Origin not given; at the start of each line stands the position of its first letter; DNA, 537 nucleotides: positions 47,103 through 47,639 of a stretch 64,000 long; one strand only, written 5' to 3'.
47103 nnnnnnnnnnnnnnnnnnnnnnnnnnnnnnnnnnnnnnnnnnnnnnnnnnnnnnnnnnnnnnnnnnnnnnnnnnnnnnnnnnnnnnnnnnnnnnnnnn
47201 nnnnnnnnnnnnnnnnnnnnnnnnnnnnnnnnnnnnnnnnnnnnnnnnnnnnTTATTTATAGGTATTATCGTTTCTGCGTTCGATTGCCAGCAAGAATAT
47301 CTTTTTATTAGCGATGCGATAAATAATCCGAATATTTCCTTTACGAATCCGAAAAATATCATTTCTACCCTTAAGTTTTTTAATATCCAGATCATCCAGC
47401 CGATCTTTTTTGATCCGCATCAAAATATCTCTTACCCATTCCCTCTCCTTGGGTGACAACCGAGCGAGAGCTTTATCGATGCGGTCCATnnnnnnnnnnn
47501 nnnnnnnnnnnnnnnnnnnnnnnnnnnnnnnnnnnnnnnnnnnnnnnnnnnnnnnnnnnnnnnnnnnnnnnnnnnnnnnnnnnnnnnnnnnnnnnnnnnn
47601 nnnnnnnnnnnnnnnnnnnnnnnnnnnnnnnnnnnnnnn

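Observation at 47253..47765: RelE/ParE–Phd toxin–antitoxin module with palindromic operator, inserted between rplC and rplD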

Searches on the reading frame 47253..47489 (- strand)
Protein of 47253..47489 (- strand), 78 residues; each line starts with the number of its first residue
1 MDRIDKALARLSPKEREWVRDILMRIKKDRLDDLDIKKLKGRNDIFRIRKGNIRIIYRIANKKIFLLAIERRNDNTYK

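Call 3: search_protein_families(library=pfam, proteins=[window:47253-47489:-], max_evalue=1)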
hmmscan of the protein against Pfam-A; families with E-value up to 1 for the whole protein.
window:47253-47489:- (78 aa): 1 family
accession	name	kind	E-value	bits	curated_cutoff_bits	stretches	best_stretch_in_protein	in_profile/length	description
PF05016.21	ParE_toxin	-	0.00077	20.4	23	1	28-74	33-87/89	ParE toxin of type II toxin-antitoxin system, parDE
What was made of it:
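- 47253..47489 (-): RelE-family toxin, 78 aa. Its ATG lies 3 nt after the antitoxin stop. PF05016 scores 20.4 bits against a cutoff of 23 (call 3).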

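Call 4: search_protein_families(library=ncbifam, proteins=[window:47253-47489:-], max_evalue=1)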
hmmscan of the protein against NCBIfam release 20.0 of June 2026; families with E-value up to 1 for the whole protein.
window:47253-47489:- (78 aa): 0 families
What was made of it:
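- Tried and rejected: NCBIfam gave no significant hit for the toxin (call 4).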

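Call 9: find_homologous_proteins(query=window:47253-47489:-, max_evalue=0.001)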
Query window:47253-47489:- (78 aa): 99 proteins with E <= 0.001 among 101 candidates.
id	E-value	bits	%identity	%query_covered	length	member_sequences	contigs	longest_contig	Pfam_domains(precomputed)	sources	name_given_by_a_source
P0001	1.7e-40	154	100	100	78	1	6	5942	-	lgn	-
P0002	2.5e-26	109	72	100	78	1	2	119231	-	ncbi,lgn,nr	ncbi:MAG: hypothetical protein Q8P07_02250 [bacterium]|nr:hypothetical protein [bacterium]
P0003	8.9e-26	107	67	100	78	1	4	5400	-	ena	-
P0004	1.4e-25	106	69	100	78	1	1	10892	-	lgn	-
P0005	5.1e-25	104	65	100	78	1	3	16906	-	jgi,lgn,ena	-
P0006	2.9e-24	102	65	100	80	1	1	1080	-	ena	-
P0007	5.5e-23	98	70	100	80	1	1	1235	-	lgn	-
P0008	5.6e-23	98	62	100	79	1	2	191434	-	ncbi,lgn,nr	ncbi:MAG: hypothetical protein HY435_03335 [Candidatus Liptonbacteria bacterium]|nr:hypothetical pro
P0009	9.9e-23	97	66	99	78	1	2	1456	-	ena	-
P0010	1.1e-22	97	64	100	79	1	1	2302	-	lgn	-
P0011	2.5e-22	96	64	100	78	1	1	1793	-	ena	-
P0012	4.3e-22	95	64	99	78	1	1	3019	-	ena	-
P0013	4.7e-22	95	63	100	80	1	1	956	PF05016.22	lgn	-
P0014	7.8e-22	94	65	99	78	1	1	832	-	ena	-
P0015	8.2e-22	94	64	99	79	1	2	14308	-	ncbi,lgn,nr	ncbi:MAG: type II toxin-antitoxin system RelE/ParE family toxin [Parcubacteria group bacterium]|nr:t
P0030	8.7e-20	88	63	100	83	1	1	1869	PF05016.22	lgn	-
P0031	9.0e-20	88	62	97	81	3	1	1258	PF05016.22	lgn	-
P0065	2.9e-17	80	57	100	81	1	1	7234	PF05016.22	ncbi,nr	ncbi:type II toxin-antitoxin system RelE/ParE family toxin [Candidatus Uhrbacteria bacterium]|nr:typ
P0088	1.2e-14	72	54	100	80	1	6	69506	PF05973.21,PF05016.22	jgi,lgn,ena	-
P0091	2.2e-14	71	54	100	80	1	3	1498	PF05973.21,PF05016.22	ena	-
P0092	3.2e-14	70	54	100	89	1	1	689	PF05973.21,PF05016.22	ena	-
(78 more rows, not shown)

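Call 13: search_solved_structures(query=A1, max_evalue=1, show_alignments=2)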
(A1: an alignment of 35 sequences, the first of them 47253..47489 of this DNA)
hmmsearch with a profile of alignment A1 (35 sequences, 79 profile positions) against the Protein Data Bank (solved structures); distinct sequences matched with E-value up to 1: 12.
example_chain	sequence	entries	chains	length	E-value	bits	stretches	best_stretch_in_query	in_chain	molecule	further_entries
3bpq_B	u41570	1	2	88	1.1e-06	31.6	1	6-66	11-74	Toxin RelE3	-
1wmi_A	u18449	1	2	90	7.6e-05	25.8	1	5-72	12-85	hypothetical protein PHS013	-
4v7k_Ay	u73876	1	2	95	0.0009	22.3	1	5-74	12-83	Toxin relE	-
4fxe_D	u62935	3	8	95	0.0035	20.5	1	5-70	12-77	mRNA interferase RelE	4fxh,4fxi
2kc8_A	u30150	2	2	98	0.0039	20.3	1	5-70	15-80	Toxin relE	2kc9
4v7j_Ay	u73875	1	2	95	0.014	18.5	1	5-70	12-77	Toxin relE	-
3gab_A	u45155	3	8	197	0.096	15.8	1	14-67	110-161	DNA mismatch repair protein mutL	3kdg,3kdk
9g12_A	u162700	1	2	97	0.1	15.7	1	44-74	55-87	Toxin RelE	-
3g5o_B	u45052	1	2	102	0.18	15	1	45-74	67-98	Uncharacterized protein Rv2866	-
7vg7_B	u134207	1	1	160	0.37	14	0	3-32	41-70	Uteroglobin,PB1m6A9 peptide,Uteroglobin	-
7vf3_B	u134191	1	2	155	0.39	13.9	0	3-34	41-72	Uteroglobin,PB1m7 peptide,Uteroglobin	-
24yw_T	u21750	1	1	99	0.9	12.7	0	13-52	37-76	Large ribosomal subunit protein uL23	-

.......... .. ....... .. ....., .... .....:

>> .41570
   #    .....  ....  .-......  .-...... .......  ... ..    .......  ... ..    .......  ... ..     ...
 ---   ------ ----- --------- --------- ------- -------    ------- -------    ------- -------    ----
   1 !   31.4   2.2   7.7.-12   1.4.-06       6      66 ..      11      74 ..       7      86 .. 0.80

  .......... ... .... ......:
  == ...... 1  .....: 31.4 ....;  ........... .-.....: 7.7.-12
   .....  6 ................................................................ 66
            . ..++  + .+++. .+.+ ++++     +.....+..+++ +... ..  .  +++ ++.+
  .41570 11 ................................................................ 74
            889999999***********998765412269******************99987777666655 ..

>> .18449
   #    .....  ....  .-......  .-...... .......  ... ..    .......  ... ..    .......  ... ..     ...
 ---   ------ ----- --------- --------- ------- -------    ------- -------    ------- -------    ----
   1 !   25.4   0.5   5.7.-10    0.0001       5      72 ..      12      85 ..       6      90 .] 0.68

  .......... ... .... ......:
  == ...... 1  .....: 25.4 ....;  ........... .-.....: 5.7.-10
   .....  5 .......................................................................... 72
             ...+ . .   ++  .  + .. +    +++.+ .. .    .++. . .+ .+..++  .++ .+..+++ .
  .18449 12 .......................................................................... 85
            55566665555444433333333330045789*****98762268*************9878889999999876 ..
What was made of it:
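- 47253..47489 (-): The homologue profile hits RelE3 3bpq at 1e-6, aRelE 1wmi, and E. coli RelE (call 13).
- On RelE/ParE toxin superfamily (RelE branch): The homologue profile hits PDB RelE3 at 1e-6 (call 13).
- A profile of 35 homologues hits RelE3 3bpq at 1e-6, aRelE 1wmi at 8e-5 and E. coli RelE at 9e-4 (call 13).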

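Call 15: search_protein_families(library=pfam, alignment_id=A1, max_evalue=0.01)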
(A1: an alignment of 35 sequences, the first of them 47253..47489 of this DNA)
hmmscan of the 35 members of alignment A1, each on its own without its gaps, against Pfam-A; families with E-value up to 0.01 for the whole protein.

A. member 1, window:47253-47489:- (78 aa): 1 family
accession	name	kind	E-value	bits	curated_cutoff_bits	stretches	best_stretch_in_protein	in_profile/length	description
PF05016.21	ParE_toxin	-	0.00077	20.4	23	1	28-74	33-87/89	ParE toxin of type II toxin-antitoxin system, parDE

B. families by the number of members that match (of 35 scanned): 3 families
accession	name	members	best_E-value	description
PF05016.21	ParE_toxin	27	6.9e-07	ParE toxin of type II toxin-antitoxin system, parDE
PF05973.20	Gp49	6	2.2e-05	Phage derived protein Gp49-like (DUF891)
PF00682.25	HMGL-like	1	0.0014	HMGL-like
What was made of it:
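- On RelE/ParE toxin superfamily (RelE branch): Pfam PF05016 alone is below its cutoff (20.4 against 23 bits; call 3), but 27 of 35 homologues match it (call 15).
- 27 of 35 homologues match PF05016 (call 15). The only Pfam match is the model named ParE_toxin (PF05016) (calls 3, 15).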

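Call 17: find_encoding_contigs(protein=P0002, flank=4000, max_places=4)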
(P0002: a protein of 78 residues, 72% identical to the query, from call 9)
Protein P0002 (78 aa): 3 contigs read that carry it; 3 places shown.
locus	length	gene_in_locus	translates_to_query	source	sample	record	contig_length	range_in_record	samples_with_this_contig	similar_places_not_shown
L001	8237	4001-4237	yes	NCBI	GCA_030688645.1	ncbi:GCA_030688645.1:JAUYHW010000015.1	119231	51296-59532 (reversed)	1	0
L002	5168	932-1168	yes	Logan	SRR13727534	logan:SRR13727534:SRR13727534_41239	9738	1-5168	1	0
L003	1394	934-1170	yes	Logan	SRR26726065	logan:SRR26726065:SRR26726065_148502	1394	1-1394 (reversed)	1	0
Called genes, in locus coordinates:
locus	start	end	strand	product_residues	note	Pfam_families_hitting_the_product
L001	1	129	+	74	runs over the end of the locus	-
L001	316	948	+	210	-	-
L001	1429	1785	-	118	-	PF22296:bAvd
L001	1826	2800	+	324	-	PF00078:RVT_1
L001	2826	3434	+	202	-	PF00297:Ribosomal_L3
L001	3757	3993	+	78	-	-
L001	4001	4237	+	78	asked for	-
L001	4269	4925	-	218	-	-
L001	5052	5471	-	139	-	-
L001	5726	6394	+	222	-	PF00573:Ribosomal_L4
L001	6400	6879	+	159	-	PF00276:Ribosomal_L23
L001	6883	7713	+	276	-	PF00181:Ribosomal_L2_N, PF03947:Ribosomal_L2_C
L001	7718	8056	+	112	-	PF00203:Ribosomal_S19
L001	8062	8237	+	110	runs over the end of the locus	PF00237:Ribosomal_L22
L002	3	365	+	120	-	?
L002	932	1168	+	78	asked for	-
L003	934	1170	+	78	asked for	-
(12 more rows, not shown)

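Call 18: find_encoding_contigs(protein=P0008, flank=4000, max_places=4)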
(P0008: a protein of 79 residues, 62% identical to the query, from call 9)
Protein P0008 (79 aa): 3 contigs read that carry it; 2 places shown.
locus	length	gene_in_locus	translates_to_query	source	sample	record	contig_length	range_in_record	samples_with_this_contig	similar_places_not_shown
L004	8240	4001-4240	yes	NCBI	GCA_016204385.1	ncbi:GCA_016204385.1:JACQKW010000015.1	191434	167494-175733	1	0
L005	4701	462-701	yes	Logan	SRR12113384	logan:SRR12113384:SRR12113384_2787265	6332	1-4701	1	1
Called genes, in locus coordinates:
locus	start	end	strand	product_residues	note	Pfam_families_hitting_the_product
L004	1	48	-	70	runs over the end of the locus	PF18929:DUF5678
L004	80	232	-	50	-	-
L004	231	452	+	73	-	-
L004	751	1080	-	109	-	-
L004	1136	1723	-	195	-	-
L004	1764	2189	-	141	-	-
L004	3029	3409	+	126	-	-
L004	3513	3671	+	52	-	-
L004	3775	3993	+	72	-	-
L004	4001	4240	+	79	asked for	-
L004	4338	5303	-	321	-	PF01633:Choline_kinase (weak), PF01636:APH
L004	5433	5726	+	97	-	-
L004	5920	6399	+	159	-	-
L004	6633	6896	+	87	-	-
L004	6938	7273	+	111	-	-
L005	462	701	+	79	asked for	-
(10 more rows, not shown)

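Call 19: find_encoding_contigs(protein=P0001, flank=4000, max_places=6)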
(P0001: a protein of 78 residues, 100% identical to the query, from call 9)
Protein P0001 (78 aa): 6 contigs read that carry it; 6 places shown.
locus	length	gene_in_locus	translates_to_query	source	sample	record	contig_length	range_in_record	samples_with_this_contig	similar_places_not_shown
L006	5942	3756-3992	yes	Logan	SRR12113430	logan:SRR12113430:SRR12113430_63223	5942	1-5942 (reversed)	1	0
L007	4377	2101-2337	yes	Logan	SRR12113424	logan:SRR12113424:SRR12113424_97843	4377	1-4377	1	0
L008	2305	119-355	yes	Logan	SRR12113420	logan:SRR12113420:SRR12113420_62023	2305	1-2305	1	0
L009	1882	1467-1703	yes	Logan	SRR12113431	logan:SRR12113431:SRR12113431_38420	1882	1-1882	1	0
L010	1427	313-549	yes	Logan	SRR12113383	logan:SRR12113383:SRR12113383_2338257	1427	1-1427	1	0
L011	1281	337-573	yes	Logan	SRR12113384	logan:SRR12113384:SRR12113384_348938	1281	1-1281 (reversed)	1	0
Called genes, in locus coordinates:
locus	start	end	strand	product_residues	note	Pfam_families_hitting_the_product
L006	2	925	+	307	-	?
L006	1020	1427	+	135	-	PF00338:Ribosomal_S10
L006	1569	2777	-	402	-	-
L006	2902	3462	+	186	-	PF00297:Ribosomal_L3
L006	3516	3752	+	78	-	-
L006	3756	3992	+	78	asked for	-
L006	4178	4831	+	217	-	PF00573:Ribosomal_L4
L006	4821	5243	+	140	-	PF00276:Ribosomal_L23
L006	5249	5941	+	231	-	?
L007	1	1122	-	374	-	?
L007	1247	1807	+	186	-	PF00297:Ribosomal_L3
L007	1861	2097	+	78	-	-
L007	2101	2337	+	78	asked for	-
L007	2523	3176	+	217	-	PF00573:Ribosomal_L4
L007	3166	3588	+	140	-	PF00276:Ribosomal_L23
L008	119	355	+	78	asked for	-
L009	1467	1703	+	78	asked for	-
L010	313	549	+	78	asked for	-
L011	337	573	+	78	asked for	-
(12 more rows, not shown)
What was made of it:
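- Checked: Assembly artefact is unlikely: six independent Logan assemblies reproduce the identical TA, and those long enough show the same flanks (call 19).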

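Call 23: find_related_loci(query=A1, collection=metagenome_contigs, flank=4000)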
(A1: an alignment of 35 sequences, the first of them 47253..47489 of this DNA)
Query A1 (78 aa) in metagenome_contigs; peptide patterns used: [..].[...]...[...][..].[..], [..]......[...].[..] (x = any residue, [..] = any of these).
600 stretches matched a pattern (row limit reached: there are more); 463 encode a relative of the query (tblastn E <= 1e-3); the best 80 are kept; 80 distinct loci.
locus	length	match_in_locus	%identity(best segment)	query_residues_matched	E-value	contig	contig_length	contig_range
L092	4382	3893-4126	64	1-78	3e-29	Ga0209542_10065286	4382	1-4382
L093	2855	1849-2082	67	1-78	3e-29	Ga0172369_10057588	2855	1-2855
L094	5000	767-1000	59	1-78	3e-28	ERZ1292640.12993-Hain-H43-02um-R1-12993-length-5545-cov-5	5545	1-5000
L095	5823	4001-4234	62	1-78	8e-28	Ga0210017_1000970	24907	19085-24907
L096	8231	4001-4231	61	1-77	9e-28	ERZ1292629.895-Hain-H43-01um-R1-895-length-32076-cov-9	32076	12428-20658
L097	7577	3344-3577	60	1-78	9e-28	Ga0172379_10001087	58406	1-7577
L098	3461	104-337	65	1-77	1e-27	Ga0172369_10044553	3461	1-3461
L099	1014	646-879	62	1-78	4e-28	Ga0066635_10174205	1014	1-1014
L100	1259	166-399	59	1-78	2e-27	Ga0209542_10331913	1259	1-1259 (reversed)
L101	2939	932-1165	65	1-78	3e-27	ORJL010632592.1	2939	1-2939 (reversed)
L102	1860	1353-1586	64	1-77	5e-27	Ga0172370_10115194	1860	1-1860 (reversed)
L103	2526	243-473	58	1-77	5e-27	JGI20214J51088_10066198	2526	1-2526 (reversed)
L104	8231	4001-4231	57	1-77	2e-26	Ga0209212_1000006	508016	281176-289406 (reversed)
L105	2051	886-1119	59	1-77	2e-26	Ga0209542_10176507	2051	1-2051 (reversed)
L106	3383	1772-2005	60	1-78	3e-26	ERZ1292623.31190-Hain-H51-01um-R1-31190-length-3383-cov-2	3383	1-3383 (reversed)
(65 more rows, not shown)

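Call 24: find_encoding_contigs(protein=P0004, flank=5000, max_places=3)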
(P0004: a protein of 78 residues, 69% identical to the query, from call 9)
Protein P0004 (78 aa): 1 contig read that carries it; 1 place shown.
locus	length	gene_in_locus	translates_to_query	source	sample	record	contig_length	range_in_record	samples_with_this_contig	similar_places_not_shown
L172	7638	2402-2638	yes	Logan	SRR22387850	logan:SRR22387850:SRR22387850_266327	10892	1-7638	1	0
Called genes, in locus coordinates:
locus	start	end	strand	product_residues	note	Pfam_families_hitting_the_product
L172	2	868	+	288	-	?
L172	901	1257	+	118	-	PF00338:Ribosomal_S10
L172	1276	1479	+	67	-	-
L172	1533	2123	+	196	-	PF00297:Ribosomal_L3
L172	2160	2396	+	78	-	-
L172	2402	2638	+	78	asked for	-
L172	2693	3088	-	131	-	-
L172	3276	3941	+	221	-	PF00573:Ribosomal_L4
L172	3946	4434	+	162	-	PF00276:Ribosomal_L23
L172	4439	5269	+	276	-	PF00181:Ribosomal_L2_N, PF03947:Ribosomal_L2_C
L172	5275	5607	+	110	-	PF00203:Ribosomal_S19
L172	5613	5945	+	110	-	PF00237:Ribosomal_L22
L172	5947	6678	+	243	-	PF07650:KH_2, PF00189:Ribosomal_S3_C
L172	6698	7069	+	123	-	PF00252:Ribosomal_L16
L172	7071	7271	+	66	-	PF00831:Ribosomal_L29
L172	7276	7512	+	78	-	PF00366:Ribosomal_S17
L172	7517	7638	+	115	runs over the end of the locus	PF00238:Ribosomal_L14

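Call 25: find_encoding_contigs(protein=P0005, flank=5000, max_places=3)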
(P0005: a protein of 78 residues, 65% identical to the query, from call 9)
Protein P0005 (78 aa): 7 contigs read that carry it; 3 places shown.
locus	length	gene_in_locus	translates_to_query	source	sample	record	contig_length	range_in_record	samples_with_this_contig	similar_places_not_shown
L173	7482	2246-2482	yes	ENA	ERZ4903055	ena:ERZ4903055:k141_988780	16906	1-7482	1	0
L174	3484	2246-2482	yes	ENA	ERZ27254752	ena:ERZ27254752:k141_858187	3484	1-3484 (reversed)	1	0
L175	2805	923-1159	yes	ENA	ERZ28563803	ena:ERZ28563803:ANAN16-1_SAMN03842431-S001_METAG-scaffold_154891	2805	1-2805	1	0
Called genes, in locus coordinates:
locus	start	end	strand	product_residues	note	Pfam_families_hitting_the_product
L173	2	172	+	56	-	?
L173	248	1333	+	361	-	PF13581:HATPase_c_2 (weak), PF14213:DUF4325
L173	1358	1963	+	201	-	PF00297:Ribosomal_L3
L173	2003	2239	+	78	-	-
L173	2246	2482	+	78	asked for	-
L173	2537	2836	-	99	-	-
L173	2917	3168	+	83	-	PF15919:HicB_lk_antitox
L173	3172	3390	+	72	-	PF07927:HicA_toxin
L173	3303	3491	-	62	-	-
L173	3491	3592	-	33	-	-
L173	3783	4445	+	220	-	PF00573:Ribosomal_L4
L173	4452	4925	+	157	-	PF00276:Ribosomal_L23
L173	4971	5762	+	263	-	PF00181:Ribosomal_L2_N, PF03947:Ribosomal_L2_C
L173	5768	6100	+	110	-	PF00203:Ribosomal_S19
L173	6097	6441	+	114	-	PF00237:Ribosomal_L22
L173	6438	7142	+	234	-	PF07650:KH_2, PF00189:Ribosomal_S3_C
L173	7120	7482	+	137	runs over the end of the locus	PF00252:Ribosomal_L16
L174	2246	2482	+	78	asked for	-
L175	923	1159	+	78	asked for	-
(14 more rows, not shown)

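Call 33: predict_structure(alignment_id=A1)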
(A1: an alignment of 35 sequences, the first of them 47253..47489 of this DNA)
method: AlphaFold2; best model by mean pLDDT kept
length: 78 residues; sequences in the alignment: 35
mean_pLDDT: 88.7   pTM: 0.75
mean pLDDT of the five models: 88.7, 87.6, 86.1, 84.1, 82.0
residues with pLDDT >= 90: 58; 70-90: 14; 50-70: 4; < 50: 2
segments of 3 or more residues with pLDDT < 50: none
pLDDT, mean of each block of 10 residues (from residue 1): 84 94 93 91 93 93 92 65
secondary structure, 60 per line:
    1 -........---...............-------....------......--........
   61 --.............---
elements in order: H2-9 H13-27 E35-38 E45-50 E53-60 E63-71 H72-75
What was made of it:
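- On RelE/ParE toxin superfamily (RelE branch): The AF2 model (pLDDT 88.7) has helices H2-9 and H13-27 followed by four strands (call 33).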
